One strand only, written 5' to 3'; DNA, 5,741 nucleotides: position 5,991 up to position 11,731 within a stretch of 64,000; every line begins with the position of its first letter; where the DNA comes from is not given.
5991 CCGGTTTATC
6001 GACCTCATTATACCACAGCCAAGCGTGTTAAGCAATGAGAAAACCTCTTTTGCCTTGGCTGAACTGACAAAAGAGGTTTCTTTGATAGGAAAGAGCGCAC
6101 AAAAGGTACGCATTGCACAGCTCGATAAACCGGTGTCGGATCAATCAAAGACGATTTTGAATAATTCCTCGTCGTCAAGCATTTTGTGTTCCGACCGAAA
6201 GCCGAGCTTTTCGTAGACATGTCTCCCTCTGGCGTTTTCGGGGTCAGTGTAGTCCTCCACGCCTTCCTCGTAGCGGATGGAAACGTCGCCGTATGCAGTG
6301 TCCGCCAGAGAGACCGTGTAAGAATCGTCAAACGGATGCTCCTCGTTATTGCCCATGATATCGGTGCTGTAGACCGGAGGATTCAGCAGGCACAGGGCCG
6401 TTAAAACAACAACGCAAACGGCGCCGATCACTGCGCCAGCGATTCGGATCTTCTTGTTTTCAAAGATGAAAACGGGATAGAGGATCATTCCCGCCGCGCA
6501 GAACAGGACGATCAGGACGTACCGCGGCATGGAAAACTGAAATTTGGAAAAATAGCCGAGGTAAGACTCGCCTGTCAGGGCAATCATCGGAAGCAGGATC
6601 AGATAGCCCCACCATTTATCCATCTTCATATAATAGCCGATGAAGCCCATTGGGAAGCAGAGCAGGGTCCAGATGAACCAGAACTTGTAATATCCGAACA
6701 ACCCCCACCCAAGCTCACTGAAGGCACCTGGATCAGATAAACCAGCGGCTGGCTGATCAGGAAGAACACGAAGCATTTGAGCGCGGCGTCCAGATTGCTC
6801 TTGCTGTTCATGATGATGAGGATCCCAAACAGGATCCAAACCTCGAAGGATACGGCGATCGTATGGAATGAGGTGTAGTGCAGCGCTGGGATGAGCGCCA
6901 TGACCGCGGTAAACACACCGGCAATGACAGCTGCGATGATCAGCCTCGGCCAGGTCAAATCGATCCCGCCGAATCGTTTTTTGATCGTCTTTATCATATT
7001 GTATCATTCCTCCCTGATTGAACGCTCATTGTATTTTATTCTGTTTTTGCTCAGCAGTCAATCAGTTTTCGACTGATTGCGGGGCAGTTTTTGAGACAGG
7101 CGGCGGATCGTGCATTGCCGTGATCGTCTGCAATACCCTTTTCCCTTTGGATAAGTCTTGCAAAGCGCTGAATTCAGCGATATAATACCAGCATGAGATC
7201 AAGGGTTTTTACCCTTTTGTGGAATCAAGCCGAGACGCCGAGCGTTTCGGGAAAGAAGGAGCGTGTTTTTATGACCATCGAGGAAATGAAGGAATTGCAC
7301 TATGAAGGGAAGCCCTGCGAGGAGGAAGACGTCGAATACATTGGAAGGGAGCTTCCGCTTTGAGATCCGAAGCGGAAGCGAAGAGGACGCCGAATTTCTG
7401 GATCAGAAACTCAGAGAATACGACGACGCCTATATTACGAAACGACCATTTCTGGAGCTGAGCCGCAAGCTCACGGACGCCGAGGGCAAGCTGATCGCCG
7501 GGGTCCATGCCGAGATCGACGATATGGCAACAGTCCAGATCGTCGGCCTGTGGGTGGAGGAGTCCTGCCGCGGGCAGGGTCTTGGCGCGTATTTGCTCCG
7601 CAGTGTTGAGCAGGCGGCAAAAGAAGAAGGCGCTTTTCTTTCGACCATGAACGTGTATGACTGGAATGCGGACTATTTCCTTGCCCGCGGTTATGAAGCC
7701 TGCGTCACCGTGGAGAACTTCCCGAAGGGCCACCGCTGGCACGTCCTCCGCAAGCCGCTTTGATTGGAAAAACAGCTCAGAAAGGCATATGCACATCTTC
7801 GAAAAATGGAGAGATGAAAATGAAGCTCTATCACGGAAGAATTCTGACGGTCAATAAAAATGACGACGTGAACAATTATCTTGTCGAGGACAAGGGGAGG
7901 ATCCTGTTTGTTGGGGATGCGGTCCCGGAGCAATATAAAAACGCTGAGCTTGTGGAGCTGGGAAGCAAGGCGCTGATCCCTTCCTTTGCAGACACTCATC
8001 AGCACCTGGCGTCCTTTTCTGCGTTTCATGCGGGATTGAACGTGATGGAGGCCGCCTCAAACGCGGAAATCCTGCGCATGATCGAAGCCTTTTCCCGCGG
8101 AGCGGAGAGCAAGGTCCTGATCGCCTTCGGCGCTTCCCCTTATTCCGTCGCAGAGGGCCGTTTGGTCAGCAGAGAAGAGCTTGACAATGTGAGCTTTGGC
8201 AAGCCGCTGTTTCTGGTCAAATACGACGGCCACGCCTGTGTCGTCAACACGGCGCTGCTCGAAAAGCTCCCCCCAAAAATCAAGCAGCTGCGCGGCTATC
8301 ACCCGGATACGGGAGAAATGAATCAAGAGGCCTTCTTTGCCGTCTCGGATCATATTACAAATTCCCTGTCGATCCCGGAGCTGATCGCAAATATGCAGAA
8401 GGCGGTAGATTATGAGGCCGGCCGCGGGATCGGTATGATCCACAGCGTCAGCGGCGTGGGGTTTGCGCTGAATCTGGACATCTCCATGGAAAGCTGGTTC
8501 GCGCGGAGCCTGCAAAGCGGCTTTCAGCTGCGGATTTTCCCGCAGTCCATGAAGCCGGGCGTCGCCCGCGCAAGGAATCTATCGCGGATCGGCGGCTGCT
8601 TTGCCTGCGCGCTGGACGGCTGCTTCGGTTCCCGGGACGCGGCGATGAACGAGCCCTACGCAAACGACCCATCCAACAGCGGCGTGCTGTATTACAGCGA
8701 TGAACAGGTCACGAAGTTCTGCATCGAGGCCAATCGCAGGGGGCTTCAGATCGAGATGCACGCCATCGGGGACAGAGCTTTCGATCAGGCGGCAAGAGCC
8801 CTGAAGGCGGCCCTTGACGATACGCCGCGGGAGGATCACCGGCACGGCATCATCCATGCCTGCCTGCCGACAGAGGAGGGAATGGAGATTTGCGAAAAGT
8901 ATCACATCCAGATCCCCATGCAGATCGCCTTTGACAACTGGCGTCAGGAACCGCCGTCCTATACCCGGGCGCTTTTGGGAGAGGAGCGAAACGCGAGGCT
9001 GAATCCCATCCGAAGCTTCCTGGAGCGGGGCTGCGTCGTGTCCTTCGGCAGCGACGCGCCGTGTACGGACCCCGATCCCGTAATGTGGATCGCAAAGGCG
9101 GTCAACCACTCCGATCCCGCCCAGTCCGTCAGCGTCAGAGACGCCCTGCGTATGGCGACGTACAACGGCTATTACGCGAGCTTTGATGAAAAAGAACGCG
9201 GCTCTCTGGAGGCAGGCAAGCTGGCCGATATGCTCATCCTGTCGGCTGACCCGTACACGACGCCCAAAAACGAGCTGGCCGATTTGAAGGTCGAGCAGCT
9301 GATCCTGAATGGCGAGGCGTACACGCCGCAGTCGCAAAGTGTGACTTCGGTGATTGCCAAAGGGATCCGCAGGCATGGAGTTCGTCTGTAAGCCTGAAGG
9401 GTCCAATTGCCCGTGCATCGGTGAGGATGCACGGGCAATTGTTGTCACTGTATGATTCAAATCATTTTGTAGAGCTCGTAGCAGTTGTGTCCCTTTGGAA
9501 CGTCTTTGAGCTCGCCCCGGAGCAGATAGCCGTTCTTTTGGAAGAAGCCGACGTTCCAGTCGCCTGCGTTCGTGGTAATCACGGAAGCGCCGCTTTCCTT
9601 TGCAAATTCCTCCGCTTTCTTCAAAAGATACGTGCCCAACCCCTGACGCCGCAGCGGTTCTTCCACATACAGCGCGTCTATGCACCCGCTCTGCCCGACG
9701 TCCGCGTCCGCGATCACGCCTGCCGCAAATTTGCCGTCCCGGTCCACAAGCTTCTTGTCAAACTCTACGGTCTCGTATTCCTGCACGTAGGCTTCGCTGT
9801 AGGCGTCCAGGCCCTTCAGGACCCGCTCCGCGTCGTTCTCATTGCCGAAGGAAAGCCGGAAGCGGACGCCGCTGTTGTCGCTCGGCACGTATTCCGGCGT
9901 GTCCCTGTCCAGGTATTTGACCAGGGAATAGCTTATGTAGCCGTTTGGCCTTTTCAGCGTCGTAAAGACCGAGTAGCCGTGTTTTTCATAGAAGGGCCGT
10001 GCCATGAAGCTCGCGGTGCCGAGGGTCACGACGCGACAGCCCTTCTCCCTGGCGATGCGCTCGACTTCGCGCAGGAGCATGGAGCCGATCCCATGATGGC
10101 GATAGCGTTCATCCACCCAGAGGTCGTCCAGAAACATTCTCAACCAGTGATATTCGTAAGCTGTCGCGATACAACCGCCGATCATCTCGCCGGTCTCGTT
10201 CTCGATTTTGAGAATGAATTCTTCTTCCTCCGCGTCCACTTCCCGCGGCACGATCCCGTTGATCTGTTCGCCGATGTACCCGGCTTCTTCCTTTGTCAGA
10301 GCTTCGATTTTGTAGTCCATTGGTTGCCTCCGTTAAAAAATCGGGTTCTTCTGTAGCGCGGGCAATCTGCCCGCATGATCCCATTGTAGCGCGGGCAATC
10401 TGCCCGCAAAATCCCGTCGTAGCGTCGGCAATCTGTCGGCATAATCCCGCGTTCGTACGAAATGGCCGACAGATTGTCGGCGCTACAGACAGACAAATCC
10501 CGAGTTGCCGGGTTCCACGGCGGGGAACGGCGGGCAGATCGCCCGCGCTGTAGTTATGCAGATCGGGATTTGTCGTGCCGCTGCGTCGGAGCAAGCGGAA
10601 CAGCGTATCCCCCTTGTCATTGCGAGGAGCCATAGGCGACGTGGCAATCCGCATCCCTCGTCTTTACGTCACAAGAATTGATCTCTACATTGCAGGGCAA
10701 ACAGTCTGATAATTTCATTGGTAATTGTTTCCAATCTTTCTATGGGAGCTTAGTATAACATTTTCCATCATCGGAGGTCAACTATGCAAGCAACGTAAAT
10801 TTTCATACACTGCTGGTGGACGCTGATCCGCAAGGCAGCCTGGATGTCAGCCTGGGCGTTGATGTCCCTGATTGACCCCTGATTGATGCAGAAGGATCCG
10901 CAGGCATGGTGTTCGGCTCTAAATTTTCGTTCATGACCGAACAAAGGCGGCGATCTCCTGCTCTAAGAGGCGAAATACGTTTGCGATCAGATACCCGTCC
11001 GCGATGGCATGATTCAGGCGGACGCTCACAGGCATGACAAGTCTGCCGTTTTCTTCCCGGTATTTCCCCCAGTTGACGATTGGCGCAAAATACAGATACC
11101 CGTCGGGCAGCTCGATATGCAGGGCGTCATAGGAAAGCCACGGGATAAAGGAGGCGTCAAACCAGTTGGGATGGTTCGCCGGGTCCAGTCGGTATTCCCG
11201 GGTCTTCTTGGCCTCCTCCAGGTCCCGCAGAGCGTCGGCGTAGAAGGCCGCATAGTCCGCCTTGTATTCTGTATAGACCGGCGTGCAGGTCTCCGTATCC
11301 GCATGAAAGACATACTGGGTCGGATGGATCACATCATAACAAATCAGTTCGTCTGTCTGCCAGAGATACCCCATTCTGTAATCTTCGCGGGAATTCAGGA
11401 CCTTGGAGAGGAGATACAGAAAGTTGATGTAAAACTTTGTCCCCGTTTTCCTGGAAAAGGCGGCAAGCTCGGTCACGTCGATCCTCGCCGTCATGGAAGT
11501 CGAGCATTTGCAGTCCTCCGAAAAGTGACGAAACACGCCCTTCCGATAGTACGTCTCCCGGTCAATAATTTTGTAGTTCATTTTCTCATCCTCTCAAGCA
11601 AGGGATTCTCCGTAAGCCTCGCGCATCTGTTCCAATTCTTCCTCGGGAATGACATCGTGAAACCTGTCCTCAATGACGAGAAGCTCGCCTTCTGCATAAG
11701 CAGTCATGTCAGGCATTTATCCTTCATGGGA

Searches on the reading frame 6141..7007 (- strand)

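Call 90: search_protein_families(library=pfam, proteins=[window:6141-7007:-], max_evalue=0.001)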
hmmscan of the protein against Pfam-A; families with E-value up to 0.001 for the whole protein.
window:6141-7007:- (288 aa): 2 families
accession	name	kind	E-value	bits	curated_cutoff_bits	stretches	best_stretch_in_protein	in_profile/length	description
PF01757.29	Acyl_transf_3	-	3.2e-05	23.6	31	1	100-215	116-234/326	Acyltransferase domain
PF13687.11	DUF4153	-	0.00045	19.9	27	1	133-215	259-341/373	Domain of unknown function (DUF4153)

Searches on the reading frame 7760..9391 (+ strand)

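Call 90: search_protein_families(library=pfam, proteins=[window:7760-9391:+], max_evalue=0.001)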
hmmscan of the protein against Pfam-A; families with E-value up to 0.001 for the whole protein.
window:7760-9391:+ (543 aa): 2 families
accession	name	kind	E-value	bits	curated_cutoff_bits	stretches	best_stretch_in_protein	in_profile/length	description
PF07969.17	Amidohydro_3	-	2.3e-51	176.2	29.7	1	64-519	2-469/472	Amidohydrolase family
PF01979.26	Amidohydro_1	-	6.6e-14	52.3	25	1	312-519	132-343/345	Amidohydrolase family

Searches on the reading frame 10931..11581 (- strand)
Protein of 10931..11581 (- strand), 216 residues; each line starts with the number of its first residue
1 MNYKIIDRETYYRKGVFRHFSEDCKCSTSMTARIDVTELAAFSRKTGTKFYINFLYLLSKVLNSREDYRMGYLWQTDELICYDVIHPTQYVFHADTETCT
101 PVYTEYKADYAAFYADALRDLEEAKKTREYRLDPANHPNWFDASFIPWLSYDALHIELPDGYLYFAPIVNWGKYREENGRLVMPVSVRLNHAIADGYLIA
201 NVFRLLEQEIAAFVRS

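Call 90: search_protein_families(library=pfam, proteins=[window:10931-11581:-], max_evalue=0.001)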
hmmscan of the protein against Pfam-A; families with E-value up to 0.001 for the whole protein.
window:10931-11581:- (216 aa): 1 family
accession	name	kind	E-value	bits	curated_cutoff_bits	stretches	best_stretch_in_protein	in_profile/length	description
PF00302.23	CAT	-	1.9e-44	152.6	23.5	1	1-202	1-200/205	Chloramphenicol acetyltransferase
